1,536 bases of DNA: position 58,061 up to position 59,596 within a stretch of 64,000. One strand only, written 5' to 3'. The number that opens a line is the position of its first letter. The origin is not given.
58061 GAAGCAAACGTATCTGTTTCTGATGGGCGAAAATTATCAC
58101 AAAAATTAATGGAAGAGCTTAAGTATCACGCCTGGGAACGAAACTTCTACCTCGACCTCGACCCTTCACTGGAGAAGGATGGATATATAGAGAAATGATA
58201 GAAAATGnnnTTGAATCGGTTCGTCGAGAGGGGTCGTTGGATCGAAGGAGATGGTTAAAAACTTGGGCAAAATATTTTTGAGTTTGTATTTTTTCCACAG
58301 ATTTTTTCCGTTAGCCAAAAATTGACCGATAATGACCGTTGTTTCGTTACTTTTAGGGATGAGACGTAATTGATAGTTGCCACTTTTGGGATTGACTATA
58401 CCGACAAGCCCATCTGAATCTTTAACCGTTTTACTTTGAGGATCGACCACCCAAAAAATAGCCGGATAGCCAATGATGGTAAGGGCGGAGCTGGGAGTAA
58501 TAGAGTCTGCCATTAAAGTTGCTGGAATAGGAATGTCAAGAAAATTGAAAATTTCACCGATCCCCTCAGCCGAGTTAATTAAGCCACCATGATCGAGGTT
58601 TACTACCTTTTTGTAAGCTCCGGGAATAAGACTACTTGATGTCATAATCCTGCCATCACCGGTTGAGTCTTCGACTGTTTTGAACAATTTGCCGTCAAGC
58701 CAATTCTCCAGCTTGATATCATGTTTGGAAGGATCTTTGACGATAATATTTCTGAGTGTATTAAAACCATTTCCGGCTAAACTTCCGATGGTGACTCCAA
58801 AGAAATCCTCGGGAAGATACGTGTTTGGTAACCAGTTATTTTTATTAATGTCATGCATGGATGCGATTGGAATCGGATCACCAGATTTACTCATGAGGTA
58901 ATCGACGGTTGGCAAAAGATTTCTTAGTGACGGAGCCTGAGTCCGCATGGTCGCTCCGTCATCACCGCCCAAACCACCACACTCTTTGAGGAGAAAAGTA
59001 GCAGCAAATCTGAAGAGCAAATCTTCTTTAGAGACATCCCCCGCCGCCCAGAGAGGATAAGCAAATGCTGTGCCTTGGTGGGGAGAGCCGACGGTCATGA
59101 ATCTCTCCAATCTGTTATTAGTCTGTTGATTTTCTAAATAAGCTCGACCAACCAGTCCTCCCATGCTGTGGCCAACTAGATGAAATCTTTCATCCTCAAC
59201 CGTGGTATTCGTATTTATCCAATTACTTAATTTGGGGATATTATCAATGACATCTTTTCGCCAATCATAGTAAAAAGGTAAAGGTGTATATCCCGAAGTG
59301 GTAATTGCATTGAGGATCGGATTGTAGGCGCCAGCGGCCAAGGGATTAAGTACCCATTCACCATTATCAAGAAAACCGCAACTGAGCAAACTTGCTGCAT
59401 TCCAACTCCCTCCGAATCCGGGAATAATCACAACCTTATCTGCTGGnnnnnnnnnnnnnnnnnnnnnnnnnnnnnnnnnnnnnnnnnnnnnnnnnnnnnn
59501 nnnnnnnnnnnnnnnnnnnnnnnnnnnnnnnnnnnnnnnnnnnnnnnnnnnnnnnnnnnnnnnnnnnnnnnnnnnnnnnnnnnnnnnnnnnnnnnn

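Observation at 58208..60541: Secreted fusion of an Asp-box beta-propeller and a lipase-like alpha/beta hydrolase joined by a (TP)n linker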

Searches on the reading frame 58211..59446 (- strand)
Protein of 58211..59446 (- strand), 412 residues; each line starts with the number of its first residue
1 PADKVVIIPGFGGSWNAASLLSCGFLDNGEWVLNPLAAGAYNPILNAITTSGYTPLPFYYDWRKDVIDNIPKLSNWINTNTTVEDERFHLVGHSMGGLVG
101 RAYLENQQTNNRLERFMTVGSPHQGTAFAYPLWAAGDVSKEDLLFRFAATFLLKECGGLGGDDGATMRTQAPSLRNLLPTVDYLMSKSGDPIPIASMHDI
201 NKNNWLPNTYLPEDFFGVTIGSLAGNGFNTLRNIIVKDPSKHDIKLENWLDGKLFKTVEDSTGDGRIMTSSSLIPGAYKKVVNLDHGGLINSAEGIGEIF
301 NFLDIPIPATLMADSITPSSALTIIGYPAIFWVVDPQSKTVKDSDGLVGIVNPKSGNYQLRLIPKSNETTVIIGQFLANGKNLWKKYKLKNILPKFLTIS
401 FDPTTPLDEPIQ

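Call 21: predict_structure(alignment_id=A2)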
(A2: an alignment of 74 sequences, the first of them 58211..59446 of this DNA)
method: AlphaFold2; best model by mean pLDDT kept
length: 412 residues; sequences in the alignment: 74
mean_pLDDT: 95.7   pTM: 0.93
mean pLDDT of the five models: 95.7, 95.6, 95.5, 95.3, 95.3
residues with pLDDT >= 90: 381; 70-90: 24; 50-70: 7; < 50: 0
segments of 3 or more residues with pLDDT < 50: none
pLDDT, mean of each block of 10 residues (from residue 1): 94 97 86 97 97 98 97 97 95 98 96 98 97 96 95 84 94 97 98 97 81 92 98 98 96 98 98 96 97 97 95 85 98 98 98 98 98 98 97 98 98 95
secondary structure, 60 per line:
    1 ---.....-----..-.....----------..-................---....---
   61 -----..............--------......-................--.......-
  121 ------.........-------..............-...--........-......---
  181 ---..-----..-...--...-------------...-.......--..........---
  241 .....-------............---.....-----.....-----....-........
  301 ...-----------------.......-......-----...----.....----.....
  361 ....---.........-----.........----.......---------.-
elements in order: E4-8 H17-21 H35-50 E54-57 H66-79 E88-93 H95-110 E113-119 H127-135 H143-156 H163-170 H172-177 E219-225 E228-237 H241-245 E253-264 H269-272 E278-282 H288-291 H293-303 E321-327 E329-334 E340-342 E347-351 E356-364 E368-376 E382-390 E395-401

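Call 26: fold_search(model_id=the predicted structure, library=pdb)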
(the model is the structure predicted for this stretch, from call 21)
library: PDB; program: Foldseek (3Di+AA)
matches with E <= 10: 1277; with E <= 0.001: 136
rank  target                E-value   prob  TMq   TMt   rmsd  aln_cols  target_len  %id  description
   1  6wpx_A                8.5e-12  1.00  0.37  0.34  15.8       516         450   14  Crystal structure of Bacillus licheniformis lipase BlEst2 in propetide form (released 2021-06-09)
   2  6wpx_B                1.9e-11  1.00  0.36  0.33  16.0       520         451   14  Crystal structure of Bacillus licheniformis lipase BlEst2 in propetide form (released 2021-06-09)
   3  4x92                  2.4e-10  1.00  0.51  0.55   5.9       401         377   15  Crystal structure of Lysosomal Phospholipase A2-S165A (released 2015-03-11)
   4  4xx1_A                3.9e-10  1.00  0.44  0.49   9.1       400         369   16  Low resolution structure of LCAT in complex with Fab1 (released 2015-07-29)
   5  5bv7_A                4.7e-10  1.00  0.44  0.48   8.6       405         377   14  Crystal structure of human LCAT (L4F, N5D) in complex with Fab of an agonistic antibody (released 2015-12-16)
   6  4x96_A                1.0e-09  1.00  0.47  0.51   8.7       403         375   14  Low resolution crystal structure of Lecithin:Cholesterol Acyltransferase (LCAT; residues 21-397) (released 2015-03-25)
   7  4x97_A                1.2e-09  1.00  0.51  0.55   5.5       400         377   16  Crystal structure of Lysosomal Phospholipase A2 in complex with methyl arachidonyl fluorophosphonate (MAFP) (released 2015-03-11)
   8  6mvd_B                2.4e-09  1.00  0.43  0.47   8.0       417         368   14  Crystal structure of Lecithin:cholesterol acyltransferase (LCAT) in complex with isopropyl dodec-11-enylfluorophosphon (released 2018-12-05)
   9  5txf_A                5.8e-09  1.00  0.45  0.48   8.6       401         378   14  Crystal structure of Lecithin:cholesterol acyltransferase (LCAT) in a closed conformation (released 2017-10-25)
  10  4xx1_J                1.4e-08  1.00  0.46  0.52   7.4       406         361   14  Low resolution structure of LCAT in complex with Fab1 (released 2015-07-29)
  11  3w9u                  2.7e-07  1.00  0.33  0.47  11.9       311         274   14  Crystal structure of Lipk107 (released 2013-12-04)
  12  4hs9                  5.8e-07  1.00  0.34  0.47  12.7       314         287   12  Methanol tolerant mutant of the Proteus mirabilis lipase (released 2013-05-22)
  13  9g8u_A                7.0e-07  1.00  0.33  0.45  12.1       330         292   14  Structure of the LipA:LipB complex from Acinetobacter baumannii (released 2025-02-19)
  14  6wpy_A                7.4e-07  1.00  0.38  0.61  10.3       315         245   16  Crystal structure of Bacillus licheniformis lipase BlEst2 in mature form (released 2021-06-09)
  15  6cl4                  1.2e-06  1.00  0.33  0.46  12.0       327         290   15  LipC12 - Lipase from metagenomics (released 2019-03-13)
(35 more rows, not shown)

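Call 41: find_related_loci(query=A2, collection=genome_contigs, flank=8000)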
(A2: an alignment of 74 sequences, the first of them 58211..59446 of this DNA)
Query A2 (412 aa) in genome_contigs; peptide patterns used: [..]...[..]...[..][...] (x = any residue, [..] = any of these).
600 stretches matched a pattern (row limit reached: there are more); 162 encode a relative of the query (tblastn E <= 1e-3); the best 80 are kept; 80 distinct loci.
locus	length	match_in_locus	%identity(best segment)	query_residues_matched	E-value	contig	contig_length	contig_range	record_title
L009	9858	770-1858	28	3-367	1e-42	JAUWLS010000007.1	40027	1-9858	MAG: Candidatus Shapirobacteria bacterium isolate CSMAG_2378 CSMAG_2378_k141_408803_length_40027_cov_9.0000, whole genom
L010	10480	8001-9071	28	4-363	9e-40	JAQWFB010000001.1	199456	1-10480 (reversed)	MAG: Candidatus Shapirobacteria bacterium isolate STF2_89 NODE_37_length_199456_cov_20.182848_Sandtown_F2, whole genome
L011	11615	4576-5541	31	8-360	4e-38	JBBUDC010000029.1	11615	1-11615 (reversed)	MAG: Patescibacteria group bacterium isolate H43-bin206_1 H43_bin206_1_000000000029, whole genome shotgun sequence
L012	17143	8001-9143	28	5-395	2e-36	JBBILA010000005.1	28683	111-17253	MAG: Candidatus Microgenomates bacterium isolate SIS170217_bin_199 NODE_232_length_28683_cov_9.15492, whole genome shotg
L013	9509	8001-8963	30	5-309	2e-31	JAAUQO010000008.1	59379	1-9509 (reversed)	MAG: Oscillochloris sp. isolate RM1_1_4 NODE_152_length_59379_cov_4.436019, whole genome shotgun sequence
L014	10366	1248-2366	27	5-376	1e-30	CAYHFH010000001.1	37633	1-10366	MAG TPA_asm: uncultured Gammaproteobacteria bacterium isolate ERP119705_co10_87 genome assembly, contig: NODE_868_length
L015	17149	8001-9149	29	6-386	9e-31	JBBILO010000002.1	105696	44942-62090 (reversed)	MAG: Candidatus Roizmanbacteria bacterium isolate QNS170220_bin_210 NODE_12_length_105696_cov_6.1975, whole genome shotg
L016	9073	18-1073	27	3-365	2e-28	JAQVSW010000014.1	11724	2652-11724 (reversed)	MAG: Candidatus Shapirobacteria bacterium isolate STF1_283 NODE_16697_length_11724_cov_7.521773_Sandtown_F1, whole genom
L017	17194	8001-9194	27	5-381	3e-26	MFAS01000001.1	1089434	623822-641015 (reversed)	MAG: Candidatus Collierbacteria bacterium RIFOXYD2_FULL_45_13 RIFOXYD2_FULL_OP11_Collierbacteria_45_13, whole genome sho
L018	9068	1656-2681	29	5-347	3e-24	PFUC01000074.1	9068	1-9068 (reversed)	MAG: Candidatus Collierbacteria bacterium CG_4_9_14_3_um_filter_43_16 CG_4_9_14_3_um_filter_150_scaffold_12376_c, whole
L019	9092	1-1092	26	4-374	9e-23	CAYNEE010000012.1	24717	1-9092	MAG TPA_asm: uncultured Gammaproteobacteria bacterium isolate binchicken_co117_38 genome assembly, contig: NODE_3808_len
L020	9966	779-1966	24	5-378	3e-21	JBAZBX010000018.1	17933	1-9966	MAG: Patescibacteria group bacterium isolate SO_2017_GW1_122 NODE_11855_length_17933_cov_2.537796_OW334_2017, whole geno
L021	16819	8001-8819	25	5-273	3e-18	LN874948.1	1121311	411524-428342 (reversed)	Clostridiales bacterium mt11 genome assembly Mediannikovella massiliensis, scaffold scaffold00016, whole genome shotgun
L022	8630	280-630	34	11-130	2e-11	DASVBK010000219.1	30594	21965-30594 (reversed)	MAG TPA_asm: Candidatus Nanopelagicales bacterium isolate SMAG_U1977 k141_1315201, whole genome shotgun sequence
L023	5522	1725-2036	33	37-144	3e-11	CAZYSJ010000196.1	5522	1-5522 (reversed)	MAG TPA_asm: uncultured Caldilineaceae bacterium isolate binchicken_co43_294 genome assembly, contig: NODE_25502_length_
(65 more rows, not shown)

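Call 49: search_protein_families(library=pfam, proteins=[L009:2-2503:+, L010:7296-9734:+, L011:4261-6030:+, L012:7095-9653:+, L014:429-2795:+, L015:7029-9647:+, L017:7269-9332:+, L018:945-4283:+, L020:2-2713:+], max_evalue=0.001)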
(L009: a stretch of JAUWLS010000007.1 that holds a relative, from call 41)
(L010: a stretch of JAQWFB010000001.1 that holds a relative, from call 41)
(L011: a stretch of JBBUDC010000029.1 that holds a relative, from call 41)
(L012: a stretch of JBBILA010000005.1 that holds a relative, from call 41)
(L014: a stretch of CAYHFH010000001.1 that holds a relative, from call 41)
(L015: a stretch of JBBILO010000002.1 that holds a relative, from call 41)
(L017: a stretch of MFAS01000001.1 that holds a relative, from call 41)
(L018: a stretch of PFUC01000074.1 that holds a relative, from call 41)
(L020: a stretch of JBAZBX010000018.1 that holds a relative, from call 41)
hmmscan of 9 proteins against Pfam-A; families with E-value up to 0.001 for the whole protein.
L009:2-2503:+ (834 aa): 6 families
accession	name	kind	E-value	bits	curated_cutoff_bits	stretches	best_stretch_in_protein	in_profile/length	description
PF02450.21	LCAT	-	1.4e-09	38.1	21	1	290-393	65-177/392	Lecithin:cholesterol acyltransferase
PF02089.21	Palm_thioest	-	7.4e-08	32.8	26.8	1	321-384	56-116/254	Palmitoyl protein thioesterase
PF07819.20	PGAP1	-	7.3e-07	29.6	24.3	1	329-379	78-130/233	PGAP1-like alpha/beta domain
PF00561.26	Abhydrolase_1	-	1.1e-05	25.6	25.8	1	342-389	69-117/245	alpha/beta hydrolase fold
PF12697.13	Abhydrolase_6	-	1.9e-05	25.9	26.3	1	259-399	1-107/217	Alpha/beta hydrolase family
PF24096.1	DUF7379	-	0.00014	22.3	33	1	335-381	63-115/191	Domain of unknown function (DUF7379)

L010:7296-9734:+ (813 aa): 5 families
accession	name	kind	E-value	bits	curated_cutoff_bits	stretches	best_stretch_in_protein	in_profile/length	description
PF02450.21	LCAT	-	4.5e-12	46.3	21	1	264-425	60-216/392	Lecithin:cholesterol acyltransferase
PF06439.18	3keto-disac_hyd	-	3.4e-07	30.9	26.8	1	34-204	5-177/187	3-keto-disaccharide hydrolase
PF07819.20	PGAP1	-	9.6e-07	29.2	24.3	1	302-357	73-129/233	PGAP1-like alpha/beta domain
PF00561.26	Abhydrolase_1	-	6e-05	23.3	25.8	1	318-358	67-103/245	alpha/beta hydrolase fold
PF02089.21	Palm_thioest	-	6e-05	23.3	26.8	1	301-375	58-120/254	Palmitoyl protein thioesterase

L011:4261-6030:+ (590 aa): 7 families
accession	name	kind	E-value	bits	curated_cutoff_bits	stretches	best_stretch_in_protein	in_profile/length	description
PF00561.26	Abhydrolase_1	-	1.3e-10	41.8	25.8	1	163-224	54-113/245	alpha/beta hydrolase fold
PF02089.21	Palm_thioest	-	2e-09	38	26.8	1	102-222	1-119/254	Palmitoyl protein thioesterase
PF02450.21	LCAT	-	2.1e-09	37.6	21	1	153-270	90-212/392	Lecithin:cholesterol acyltransferase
PF12697.13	Abhydrolase_6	-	2.8e-09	38.4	26.3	1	103-287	1-169/217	Alpha/beta hydrolase family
PF07819.20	PGAP1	-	3e-08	34.1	24.3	1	175-217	88-133/233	PGAP1-like alpha/beta domain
PF12146.15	Hydrolase_4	-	7.6e-07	29.1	27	1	157-248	55-136/239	Serine aminopeptidase, S33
PF24096.1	DUF7379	-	0.00014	22.3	33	1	159-216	52-115/191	Domain of unknown function (DUF7379)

L012:7095-9653:+ (853 aa): 6 families
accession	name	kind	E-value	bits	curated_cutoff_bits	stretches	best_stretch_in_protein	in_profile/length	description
PF02450.21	LCAT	-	4e-14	53.1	21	1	334-437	65-177/392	Lecithin:cholesterol acyltransferase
PF02089.21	Palm_thioest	-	1.4e-08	35.2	26.8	1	367-429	58-117/254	Palmitoyl protein thioesterase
PF05057.20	DUF676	-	6.2e-07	29.6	20.3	1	369-435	61-138/217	Putative serine esterase (DUF676)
PF00561.26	Abhydrolase_1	-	9.3e-06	25.9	25.8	1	366-421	51-105/245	alpha/beta hydrolase fold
PF07819.20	PGAP1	-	1.3e-05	25.6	24.3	1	379-425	84-132/233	PGAP1-like alpha/beta domain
PF06028.17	DUF915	-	0.00069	19.5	22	0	386-428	103-149/255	Alpha/beta hydrolase of unknown function (DUF915)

L014:429-2795:+ (789 aa): 5 families
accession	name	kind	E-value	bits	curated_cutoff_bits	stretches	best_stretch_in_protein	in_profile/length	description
PF02450.21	LCAT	-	6.5e-10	39.2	21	1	307-408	67-177/392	Lecithin:cholesterol acyltransferase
PF02089.21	Palm_thioest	-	4.8e-09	36.7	26.8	1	336-400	56-117/254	Palmitoyl protein thioesterase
PF07819.20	PGAP1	-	6.6e-09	36.3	24.3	1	340-443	74-187/233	PGAP1-like alpha/beta domain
PF00561.26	Abhydrolase_1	-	3.8e-08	33.7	25.8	1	340-400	54-113/245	alpha/beta hydrolase fold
PF24096.1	DUF7379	-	4.6e-05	23.9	33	1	342-414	54-133/191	Domain of unknown function (DUF7379)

L015:7029-9647:+ (873 aa): 8 families
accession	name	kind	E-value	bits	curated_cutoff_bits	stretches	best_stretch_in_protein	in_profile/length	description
PF04041.19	Glyco_hydro_130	-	1.7e-12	47.4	26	1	118-201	46-137/320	beta-1,4-mannooligosaccharide phosphorylase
PF02450.21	LCAT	-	4.3e-12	46.4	21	1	358-458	68-177/392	Lecithin:cholesterol acyltransferase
PF00561.26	Abhydrolase_1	-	4.9e-10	39.9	25.8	1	362-443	19-106/245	alpha/beta hydrolase fold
PF02089.21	Palm_thioest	-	3.1e-09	37.4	26.8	1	387-450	57-117/254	Palmitoyl protein thioesterase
PF07819.20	PGAP1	-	6.6e-08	33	24.3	1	400-448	84-134/233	PGAP1-like alpha/beta domain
PF05057.20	DUF676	-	7.4e-07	29.3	20.3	1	391-447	62-129/217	Putative serine esterase (DUF676)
PF01764.32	Lipase_3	-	0.00011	22.6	22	1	385-447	43-108/140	Lipase (class 3)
PF06028.17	DUF915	-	0.00068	19.5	22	0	409-448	105-148/255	Alpha/beta hydrolase of unknown function (DUF915)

L017:7269-9332:+ (688 aa): 7 families
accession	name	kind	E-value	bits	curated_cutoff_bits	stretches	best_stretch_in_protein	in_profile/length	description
PF02450.21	LCAT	-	2.2e-13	50.6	21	1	277-467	68-245/392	Lecithin:cholesterol acyltransferase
PF00561.26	Abhydrolase_1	-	2.1e-11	44.4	25.8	1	244-376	2-116/245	alpha/beta hydrolase fold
PF02089.21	Palm_thioest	-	4.8e-10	40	26.8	1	310-371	54-119/254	Palmitoyl protein thioesterase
PF07819.20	PGAP1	-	1.9e-09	38.1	24.3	1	316-364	81-131/233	PGAP1-like alpha/beta domain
PF12697.13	Abhydrolase_6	-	7.5e-08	33.7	26.3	1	245-365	1-94/217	Alpha/beta hydrolase family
PF12146.15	Hydrolase_4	-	1.6e-05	24.8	27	1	307-357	55-107/239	Serine aminopeptidase, S33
PF24096.1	DUF7379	-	5.9e-05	23.5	33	1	312-446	55-191/191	Domain of unknown function (DUF7379)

L018:945-4283:+ (1113 aa): 12 families
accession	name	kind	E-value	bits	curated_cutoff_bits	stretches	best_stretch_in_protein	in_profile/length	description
PF17963.7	Big_9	-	8.7e-38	129.5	23.6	3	841-926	1-88/89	Bacterial Ig domain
PF17892.7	Cadherin_5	-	3.2e-25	88.3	26.5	3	841-928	2-97/98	Cadherin-like domain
PF17803.7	Cadherin_4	-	1.2e-21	77.4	25.1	2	832-895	2-70/71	Bacterial cadherin-like domain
PF02450.21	LCAT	-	1.6e-10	41.2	21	1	269-363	67-171/392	Lecithin:cholesterol acyltransferase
PF16656.11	Pur_ac_phosph_N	-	2.3e-10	41.3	30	1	941-1029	10-93/93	Purple acid Phosphatase, N-terminal domain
PF16184.11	Cadherin_3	-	1.1e-09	38.7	25.5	0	762-797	22-57/106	Cadherin-like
PF07819.20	PGAP1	-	7.7e-09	36.1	24.3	1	309-355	82-130/233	PGAP1-like alpha/beta domain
PF02089.21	Palm_thioest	-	4.4e-08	33.6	26.8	1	309-363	60-119/254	Palmitoyl protein thioesterase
PF00561.26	Abhydrolase_1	-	5e-07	30.1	25.8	1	237-359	2-111/245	alpha/beta hydrolase fold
PF24096.1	DUF7379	-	0.00033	21.1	33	1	301-356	52-114/191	Domain of unknown function (DUF7379)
PF12697.13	Abhydrolase_6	-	0.00044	21.4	26.3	1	276-357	33-100/217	Alpha/beta hydrolase family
PF05057.20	DUF676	-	0.00092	19.2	20.3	0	304-358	63-129/217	Putative serine esterase (DUF676)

L020:2-2713:+ (904 aa): 9 families
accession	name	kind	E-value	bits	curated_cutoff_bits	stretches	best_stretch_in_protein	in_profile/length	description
PF02450.21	LCAT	-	2.9e-15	56.8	21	1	283-386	67-176/392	Lecithin:cholesterol acyltransferase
PF07819.20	PGAP1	-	2.5e-09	37.7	24.3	1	335-375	91-132/233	PGAP1-like alpha/beta domain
PF02089.21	Palm_thioest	-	3.6e-08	33.9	26.8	1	327-419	64-152/254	Palmitoyl protein thioesterase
PF01674.24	Lipase_2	-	1.9e-06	28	20.3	1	258-418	2-155/219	Lipase (class 2)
PF06028.17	DUF915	-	1e-05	25.5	22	1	316-376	84-147/255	Alpha/beta hydrolase of unknown function (DUF915)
PF12697.13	Abhydrolase_6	-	3.2e-05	25.1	26.3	1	260-380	1-94/217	Alpha/beta hydrolase family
PF24096.1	DUF7379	-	3.8e-05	24.2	33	1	318-376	54-116/191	Domain of unknown function (DUF7379)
PF00561.26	Abhydrolase_1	-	6.9e-05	23.1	25.8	1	317-378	51-112/245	alpha/beta hydrolase fold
PF12146.15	Hydrolase_4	-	0.0002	21.2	27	1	325-378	66-117/239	Serine aminopeptidase, S33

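Call 70: search_protein_representatives(protein=window:58211-59446:-)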
Query: 412 residues. Proteins with E-value up to 0.001 (for the whole library): 2750; up to 1e-10: 1182; up to 1e-30: 410. The best 150 are listed.
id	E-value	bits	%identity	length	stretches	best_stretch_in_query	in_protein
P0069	1.3e-121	423.2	50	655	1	1-411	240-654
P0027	6.8e-120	417.6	49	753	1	3-403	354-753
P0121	2.0e-116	406.1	49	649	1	1-409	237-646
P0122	6.0e-115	401.3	48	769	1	1-411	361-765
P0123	1.1e-114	400.4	48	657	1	2-411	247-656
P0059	1.1e-111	390.5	46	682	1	1-411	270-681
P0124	8.2e-111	387.6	48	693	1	1-410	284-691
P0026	1.6e-109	383.4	47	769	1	4-412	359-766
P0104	1.7e-108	380.0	48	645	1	1-410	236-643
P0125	1.0e-107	377.5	44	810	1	1-409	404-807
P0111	1.4e-107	377.0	46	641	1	1-409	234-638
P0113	4.1e-106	372.2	48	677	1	1-409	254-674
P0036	9.1e-106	371.0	46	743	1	1-408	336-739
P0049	7.6e-105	368.0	46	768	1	1-405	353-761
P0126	8.8e-105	367.8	44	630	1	1-411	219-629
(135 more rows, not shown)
